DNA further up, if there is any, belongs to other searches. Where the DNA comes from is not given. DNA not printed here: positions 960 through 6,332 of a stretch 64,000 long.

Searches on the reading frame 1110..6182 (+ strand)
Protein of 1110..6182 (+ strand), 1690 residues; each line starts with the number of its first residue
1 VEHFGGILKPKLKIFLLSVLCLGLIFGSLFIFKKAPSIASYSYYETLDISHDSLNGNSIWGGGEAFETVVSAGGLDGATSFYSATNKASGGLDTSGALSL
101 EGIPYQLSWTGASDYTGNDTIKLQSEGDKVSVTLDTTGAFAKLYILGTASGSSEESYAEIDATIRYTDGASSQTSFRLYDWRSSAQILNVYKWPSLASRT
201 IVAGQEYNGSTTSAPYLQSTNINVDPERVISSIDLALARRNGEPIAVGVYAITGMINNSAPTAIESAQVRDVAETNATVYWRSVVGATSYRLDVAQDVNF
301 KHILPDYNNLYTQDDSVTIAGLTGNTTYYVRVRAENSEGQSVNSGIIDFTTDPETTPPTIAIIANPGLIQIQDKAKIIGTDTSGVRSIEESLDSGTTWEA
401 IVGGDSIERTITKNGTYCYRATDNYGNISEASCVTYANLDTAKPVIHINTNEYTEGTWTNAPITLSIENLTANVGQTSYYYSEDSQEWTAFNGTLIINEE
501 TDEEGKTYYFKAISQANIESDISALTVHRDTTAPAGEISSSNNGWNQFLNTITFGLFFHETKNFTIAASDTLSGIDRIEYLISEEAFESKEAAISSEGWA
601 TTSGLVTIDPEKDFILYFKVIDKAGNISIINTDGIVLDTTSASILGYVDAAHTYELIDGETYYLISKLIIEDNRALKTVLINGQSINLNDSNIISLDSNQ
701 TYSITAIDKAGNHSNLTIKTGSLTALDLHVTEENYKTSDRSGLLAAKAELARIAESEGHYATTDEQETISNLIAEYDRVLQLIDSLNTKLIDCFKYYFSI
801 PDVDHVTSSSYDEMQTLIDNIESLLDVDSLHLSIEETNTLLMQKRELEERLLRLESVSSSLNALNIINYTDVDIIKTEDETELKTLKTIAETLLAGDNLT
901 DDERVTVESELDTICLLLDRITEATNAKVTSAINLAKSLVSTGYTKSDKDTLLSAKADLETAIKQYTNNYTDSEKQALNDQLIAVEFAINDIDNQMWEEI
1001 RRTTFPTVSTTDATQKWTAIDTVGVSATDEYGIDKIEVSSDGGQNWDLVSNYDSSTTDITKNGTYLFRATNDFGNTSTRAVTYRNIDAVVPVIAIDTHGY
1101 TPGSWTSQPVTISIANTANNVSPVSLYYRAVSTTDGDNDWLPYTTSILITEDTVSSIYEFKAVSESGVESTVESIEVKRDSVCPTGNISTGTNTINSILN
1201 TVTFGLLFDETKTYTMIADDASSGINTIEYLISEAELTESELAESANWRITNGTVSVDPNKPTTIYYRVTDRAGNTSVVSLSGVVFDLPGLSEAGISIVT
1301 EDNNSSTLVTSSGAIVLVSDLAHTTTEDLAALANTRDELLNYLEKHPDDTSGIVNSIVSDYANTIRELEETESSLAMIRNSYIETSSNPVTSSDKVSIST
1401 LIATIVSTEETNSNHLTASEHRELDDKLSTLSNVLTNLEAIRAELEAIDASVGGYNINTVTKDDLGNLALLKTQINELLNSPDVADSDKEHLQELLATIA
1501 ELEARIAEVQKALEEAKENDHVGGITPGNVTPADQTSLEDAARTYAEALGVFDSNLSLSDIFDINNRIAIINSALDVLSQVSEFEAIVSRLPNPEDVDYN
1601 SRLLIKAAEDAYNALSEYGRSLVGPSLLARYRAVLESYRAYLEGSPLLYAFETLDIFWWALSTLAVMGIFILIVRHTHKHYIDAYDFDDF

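Call 9: search_protein_families(library=pfam, proteins=[window:1110-6182:+], max_evalue=0.001)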
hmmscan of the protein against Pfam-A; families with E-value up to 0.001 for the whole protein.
window:1110-6182:+ (1690 aa): 2 families
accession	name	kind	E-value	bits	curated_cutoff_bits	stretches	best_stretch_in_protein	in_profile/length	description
PF00041.27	fn3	-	6.5e-06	26.7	25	1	264-345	3-79/84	Fibronectin type III domain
PF12245.14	Big_3_2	-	0.00066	20.3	23.3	0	562-638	34-121/122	Bacterial Ig-like domain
